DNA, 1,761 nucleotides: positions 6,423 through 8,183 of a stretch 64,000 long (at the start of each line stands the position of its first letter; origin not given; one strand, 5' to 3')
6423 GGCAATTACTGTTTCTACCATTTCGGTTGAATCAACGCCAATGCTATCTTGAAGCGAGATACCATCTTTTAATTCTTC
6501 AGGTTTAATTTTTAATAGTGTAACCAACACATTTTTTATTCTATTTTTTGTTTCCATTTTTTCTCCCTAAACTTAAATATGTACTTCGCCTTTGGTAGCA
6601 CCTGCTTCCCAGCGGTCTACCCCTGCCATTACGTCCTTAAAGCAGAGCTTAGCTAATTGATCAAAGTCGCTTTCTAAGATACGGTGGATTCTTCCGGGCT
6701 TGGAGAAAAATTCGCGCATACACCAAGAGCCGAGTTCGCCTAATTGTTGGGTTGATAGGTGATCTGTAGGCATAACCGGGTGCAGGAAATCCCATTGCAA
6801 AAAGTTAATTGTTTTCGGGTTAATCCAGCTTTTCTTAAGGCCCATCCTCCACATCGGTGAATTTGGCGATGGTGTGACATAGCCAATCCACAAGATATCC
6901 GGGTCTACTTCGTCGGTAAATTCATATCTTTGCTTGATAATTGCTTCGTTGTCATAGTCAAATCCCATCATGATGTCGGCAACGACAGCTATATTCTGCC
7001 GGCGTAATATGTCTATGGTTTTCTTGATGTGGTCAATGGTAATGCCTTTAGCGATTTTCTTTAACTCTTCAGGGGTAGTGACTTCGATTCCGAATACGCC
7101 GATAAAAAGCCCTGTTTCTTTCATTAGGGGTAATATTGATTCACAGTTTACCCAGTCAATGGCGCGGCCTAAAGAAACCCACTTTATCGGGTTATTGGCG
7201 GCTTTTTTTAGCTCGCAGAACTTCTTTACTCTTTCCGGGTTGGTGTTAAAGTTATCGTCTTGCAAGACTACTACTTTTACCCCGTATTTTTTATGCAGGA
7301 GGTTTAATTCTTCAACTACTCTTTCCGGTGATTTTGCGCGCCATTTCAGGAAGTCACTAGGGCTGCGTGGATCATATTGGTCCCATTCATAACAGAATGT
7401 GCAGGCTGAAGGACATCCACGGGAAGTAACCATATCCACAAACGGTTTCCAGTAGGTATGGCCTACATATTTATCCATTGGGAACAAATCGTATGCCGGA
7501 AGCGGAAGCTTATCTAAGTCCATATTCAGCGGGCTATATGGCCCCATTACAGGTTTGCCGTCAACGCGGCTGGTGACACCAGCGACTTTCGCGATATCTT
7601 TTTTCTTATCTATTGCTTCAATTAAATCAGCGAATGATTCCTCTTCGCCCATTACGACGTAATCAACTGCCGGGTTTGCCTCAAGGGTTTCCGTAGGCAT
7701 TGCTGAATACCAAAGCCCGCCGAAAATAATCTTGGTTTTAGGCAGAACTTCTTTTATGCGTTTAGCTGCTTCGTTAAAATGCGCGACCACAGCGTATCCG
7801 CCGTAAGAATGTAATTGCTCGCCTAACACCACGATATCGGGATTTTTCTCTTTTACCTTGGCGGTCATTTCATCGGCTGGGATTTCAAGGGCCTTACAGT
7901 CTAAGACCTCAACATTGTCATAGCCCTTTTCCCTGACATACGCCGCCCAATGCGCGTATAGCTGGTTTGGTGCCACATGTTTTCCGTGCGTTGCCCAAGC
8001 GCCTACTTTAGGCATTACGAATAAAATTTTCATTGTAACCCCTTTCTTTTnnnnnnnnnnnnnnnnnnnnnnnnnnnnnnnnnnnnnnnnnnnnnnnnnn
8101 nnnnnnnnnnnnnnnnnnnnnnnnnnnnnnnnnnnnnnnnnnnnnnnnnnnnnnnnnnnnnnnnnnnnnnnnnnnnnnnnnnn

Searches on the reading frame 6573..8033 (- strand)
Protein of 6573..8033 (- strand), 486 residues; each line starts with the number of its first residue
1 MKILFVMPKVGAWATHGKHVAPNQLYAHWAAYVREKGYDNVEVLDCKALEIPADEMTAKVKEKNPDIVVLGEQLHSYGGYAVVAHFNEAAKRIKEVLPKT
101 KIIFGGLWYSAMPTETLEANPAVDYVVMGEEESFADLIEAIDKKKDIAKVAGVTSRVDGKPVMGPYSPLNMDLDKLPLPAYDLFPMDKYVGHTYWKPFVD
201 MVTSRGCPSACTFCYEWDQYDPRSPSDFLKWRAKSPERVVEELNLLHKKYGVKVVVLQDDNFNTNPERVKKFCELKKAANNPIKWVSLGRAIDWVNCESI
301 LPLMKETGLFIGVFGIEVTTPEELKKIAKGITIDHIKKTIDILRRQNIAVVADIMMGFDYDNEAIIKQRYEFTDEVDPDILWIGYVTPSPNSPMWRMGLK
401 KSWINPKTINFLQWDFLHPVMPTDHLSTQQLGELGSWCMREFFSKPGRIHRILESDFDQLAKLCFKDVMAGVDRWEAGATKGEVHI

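Call 3: search_protein_families(library=pfam, proteins=[window:6573-8033:-], max_evalue=0.01)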
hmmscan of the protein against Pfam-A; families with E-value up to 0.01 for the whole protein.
window:6573-8033:- (486 aa): 2 families
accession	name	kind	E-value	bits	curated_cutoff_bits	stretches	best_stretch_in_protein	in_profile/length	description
PF04055.27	Radical_SAM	-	4.4e-22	79.4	29.5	1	201-371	1-164/166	Radical SAM superfamily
PF02310.24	B12-binding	-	5.3e-13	49.3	32.1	1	30-133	21-115/121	B12 binding domain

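Call 4: search_protein_families(library=ncbifam, proteins=[window:6573-8033:-], max_evalue=0.01)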
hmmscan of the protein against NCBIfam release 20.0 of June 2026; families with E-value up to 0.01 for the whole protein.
window:6573-8033:- (486 aa): 21 families
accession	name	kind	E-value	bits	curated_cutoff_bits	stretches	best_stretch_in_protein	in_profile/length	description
TIGR02026.1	BchE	equivalog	5.3e-60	203.7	481.35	1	3-431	2-416/497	magnesium-protoporphyrin IX monomethyl ester anaerobic oxidative cyclase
TIGR03471.1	HpnJ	equivalog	1.6e-40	139.4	577.6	1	83-455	81-445/472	hopanoid biosynthesis associated radical SAM protein HpnJ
NF050148.1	rSAM_ApyD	equivalog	8e-32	110.4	750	1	88-361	92-351/645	RiPP biosynthesis radical SAM protein ApyD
TIGR04367.1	HpnR_B12_rSAM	equivalog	5e-29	101.2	650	1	29-424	28-395/490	hopanoid C-3 methylase HpnR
TIGR04479.1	bcpD_PhpK_rSAM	subfamily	2.9e-28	98.5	600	1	28-395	77-428/504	PhpK family radical SAM P-methyltransferase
NF038361.1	rSAM_Sden_1168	equivalog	3.1e-28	98.6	575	1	2-376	64-451/560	Sden_1168 family B12-binding radical SAM P-methyltransferase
TIGR04385.1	B12_rSAM_cofa1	equivalog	5.3e-26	91.8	450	1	30-375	27-363/438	B12 lower ligand biosynthesis radical SAM protein BzaD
TIGR03975.1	rSAM_ocin_1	subfamily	4.6e-24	84.9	281.85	1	90-260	148-319/606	RiPP maturation radical SAM C-methyltransferase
TIGR04072.2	rSAM_ladder_B12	equivalog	2.2e-22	79.3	360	1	33-368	28-341/443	lipid biosynthesis B12-binding/radical SAM protein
NF033070.1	rSAM_AprD4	equivalog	6.7e-19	68.1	500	1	166-433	163-422/456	AprD4 family radical SAM diol-dehydratase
NF033712.0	B12_rSAM_KedN5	subfamily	1.5e-18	66.4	700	1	61-264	59-253/624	KedN5 family methylcobalamin-dependent radical SAM C-methyltransferase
TIGR04014.1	B12_SAM_MJ_0865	equivalog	3.7e-15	55.7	360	1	87-398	58-358/434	methyl-coenzyme M reductase glutamine C-methyltransferase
TIGR04190.1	B12_SAM_Ta0216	equivalog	5e-14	51.8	500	1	88-278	98-297/554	TIGR04190 family B12-binding domain/radical SAM domain protein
TIGR04013.1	B12_SAM_MJ_1487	hypoth_equivalog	6.2e-14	51.6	251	1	85-214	55-167/382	TIGR04013 family B12-binding domain/radical SAM domain-containing protein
NF040542.1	rSAM_RCCLKC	equivalog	1.6e-13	50.6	450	1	32-353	22-327/423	arsinothricin biosynthesis radical SAM protein ArsL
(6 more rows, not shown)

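Call 54: search_solved_structures(query=window:6573-8033:-, max_evalue=0.001)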
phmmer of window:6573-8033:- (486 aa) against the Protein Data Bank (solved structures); distinct sequences matched with E-value up to 0.001: 4.
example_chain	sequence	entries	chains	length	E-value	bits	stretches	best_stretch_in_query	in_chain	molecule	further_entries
6fd2_B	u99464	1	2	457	1.7e-13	53.3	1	166-431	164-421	Putative apramycin biosynthetic oxidoreductase 4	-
7kdx_A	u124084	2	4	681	3.7e-07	32.4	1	88-269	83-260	Methyltransferase TokK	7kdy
9ccb_A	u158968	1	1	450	1.5e-05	27.1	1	120-393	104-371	Radical SAM core domain-containing protein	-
9n1b_A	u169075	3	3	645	4.1e-05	25.6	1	123-288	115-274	Radical SAM protein | Radical SAM enzyme CysS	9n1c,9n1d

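Call 60: find_homologous_proteins(query=window:6573-8033:-, max_evalue=1e-30)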
Query window:6573-8033:- (486 aa): 801 proteins with E <= 1e-30 among 8000 candidates; the best 120 are listed.
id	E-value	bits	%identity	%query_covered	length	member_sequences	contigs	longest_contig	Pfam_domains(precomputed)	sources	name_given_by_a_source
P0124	0.0e+0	1080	93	100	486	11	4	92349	PF04055.28,PF02310.25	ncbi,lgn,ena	ncbi:MAG: radical SAM protein [Candidatus Omnitrophota bacterium]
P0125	0.0e+0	1026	87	100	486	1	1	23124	PF04055.28,PF02310.25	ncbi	-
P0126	0.0e+0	1020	86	100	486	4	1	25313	PF04055.28,PF02310.25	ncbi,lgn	-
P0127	0.0e+0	1018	86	100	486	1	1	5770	PF04055.28,PF02310.25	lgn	-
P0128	0.0e+0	1011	86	100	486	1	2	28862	PF04055.28,PF02310.25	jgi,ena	-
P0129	6.2e-294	993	84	100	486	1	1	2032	PF04055.28,PF02310.25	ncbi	-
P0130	1.5e-293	992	85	100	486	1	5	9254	PF04055.28,PF02310.25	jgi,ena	-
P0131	3.1e-293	991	84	100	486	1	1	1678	PF04055.28,PF02310.25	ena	-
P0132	9.3e-293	989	84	100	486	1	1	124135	PF04055.28,PF02310.25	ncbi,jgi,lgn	jgi:anaerobic magnesium-protoporphyrin IX monomethyl ester cyclase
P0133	1.4e-291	986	84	100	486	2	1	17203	PF04055.28,PF02310.25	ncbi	-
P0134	2.2e-291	985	83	100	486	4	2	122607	PF04055.28,PF02310.25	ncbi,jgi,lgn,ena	-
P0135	2.3e-290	982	84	100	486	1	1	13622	PF04055.28,PF02310.25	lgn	-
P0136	3.3e-290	981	84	100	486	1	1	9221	PF04055.28,PF02310.25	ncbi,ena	-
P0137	5.6e-290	980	84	100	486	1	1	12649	PF04055.28,PF02310.25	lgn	-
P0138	2.4e-289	978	84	100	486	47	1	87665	PF04055.28,PF02310.25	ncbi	ncbi:MAG: radical SAM protein [Candidatus Omnitrophota bacterium]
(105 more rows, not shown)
